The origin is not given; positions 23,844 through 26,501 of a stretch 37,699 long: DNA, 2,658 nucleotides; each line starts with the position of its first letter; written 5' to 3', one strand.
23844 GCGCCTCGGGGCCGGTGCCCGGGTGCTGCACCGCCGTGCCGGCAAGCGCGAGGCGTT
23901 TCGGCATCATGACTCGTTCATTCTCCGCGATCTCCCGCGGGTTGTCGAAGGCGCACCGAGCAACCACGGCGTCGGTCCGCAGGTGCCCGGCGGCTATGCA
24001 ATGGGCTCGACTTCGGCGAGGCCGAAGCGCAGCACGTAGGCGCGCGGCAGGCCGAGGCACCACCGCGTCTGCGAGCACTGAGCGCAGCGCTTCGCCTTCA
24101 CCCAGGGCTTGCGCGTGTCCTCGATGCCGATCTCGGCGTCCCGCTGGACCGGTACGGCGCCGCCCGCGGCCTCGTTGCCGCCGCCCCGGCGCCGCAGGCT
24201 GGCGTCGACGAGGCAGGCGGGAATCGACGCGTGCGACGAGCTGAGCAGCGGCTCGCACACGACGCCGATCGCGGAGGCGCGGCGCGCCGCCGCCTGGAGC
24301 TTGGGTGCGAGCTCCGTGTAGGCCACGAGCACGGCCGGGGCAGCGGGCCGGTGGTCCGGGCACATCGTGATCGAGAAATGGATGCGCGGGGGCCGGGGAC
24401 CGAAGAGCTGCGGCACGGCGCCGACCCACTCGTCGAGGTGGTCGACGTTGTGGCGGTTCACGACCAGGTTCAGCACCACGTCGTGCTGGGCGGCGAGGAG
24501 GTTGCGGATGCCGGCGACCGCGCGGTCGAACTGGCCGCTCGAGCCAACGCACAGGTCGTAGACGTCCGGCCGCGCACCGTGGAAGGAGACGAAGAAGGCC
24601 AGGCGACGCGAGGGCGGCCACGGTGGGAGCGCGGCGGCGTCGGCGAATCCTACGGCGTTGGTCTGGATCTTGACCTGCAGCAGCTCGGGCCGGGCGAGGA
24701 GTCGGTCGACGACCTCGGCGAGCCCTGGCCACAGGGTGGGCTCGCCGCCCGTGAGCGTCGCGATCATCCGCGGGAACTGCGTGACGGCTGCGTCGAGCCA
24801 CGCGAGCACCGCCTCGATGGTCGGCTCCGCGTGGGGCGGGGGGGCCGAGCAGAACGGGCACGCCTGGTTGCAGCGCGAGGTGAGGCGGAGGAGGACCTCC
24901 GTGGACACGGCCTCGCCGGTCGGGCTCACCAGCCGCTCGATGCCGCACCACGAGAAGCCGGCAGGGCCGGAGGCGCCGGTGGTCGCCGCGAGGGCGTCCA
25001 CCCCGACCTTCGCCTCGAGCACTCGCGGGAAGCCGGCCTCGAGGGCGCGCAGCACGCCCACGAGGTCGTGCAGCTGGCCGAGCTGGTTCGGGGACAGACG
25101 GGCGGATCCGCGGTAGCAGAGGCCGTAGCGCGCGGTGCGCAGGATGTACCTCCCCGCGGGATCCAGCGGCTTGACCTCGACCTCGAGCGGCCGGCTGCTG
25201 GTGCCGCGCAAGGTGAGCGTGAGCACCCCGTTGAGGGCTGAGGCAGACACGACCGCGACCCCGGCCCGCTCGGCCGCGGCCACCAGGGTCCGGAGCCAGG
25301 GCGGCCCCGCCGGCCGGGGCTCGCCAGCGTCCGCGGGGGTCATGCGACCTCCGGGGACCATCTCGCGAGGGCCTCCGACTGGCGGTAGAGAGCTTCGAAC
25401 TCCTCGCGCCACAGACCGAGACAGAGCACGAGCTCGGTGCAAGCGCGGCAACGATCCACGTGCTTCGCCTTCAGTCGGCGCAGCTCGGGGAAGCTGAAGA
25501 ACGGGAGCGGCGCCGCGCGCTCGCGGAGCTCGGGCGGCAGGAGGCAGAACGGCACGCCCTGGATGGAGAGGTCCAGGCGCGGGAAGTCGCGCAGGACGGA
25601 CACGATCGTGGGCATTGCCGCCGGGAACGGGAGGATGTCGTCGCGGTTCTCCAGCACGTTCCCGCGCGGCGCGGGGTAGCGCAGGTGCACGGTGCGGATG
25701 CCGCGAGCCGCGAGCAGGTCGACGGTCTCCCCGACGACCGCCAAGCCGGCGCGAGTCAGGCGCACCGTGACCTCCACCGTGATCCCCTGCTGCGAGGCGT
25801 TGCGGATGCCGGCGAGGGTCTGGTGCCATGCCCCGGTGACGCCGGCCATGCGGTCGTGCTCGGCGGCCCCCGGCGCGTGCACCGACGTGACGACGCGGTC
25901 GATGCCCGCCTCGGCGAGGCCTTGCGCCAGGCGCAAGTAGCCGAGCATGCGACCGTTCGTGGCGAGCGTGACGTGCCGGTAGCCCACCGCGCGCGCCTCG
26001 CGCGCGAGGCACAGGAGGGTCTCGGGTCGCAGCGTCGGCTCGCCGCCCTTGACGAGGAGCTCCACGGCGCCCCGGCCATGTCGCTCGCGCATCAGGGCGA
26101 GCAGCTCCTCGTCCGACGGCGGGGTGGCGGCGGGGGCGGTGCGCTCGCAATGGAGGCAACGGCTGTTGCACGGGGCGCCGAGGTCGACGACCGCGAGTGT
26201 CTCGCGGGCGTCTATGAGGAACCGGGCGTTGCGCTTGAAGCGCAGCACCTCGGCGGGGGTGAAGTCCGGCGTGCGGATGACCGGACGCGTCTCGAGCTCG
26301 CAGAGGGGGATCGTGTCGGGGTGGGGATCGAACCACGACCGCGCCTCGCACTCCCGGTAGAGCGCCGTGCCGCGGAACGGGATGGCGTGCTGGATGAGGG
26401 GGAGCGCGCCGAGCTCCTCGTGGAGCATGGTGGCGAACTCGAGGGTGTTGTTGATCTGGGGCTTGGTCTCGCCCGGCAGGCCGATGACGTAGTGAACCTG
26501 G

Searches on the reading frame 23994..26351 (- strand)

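Call 5: search_protein_families(library=pfam, proteins=[window:23994-26351:-], max_evalue=0.01)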
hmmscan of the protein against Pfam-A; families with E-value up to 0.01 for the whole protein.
window:23994-26351:- (785 aa): 1 family
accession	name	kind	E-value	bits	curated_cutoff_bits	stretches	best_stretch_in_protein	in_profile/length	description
PF04055.27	Radical_SAM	-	6.9e-12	46.3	29.5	1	490-641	3-161/166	Radical SAM superfamily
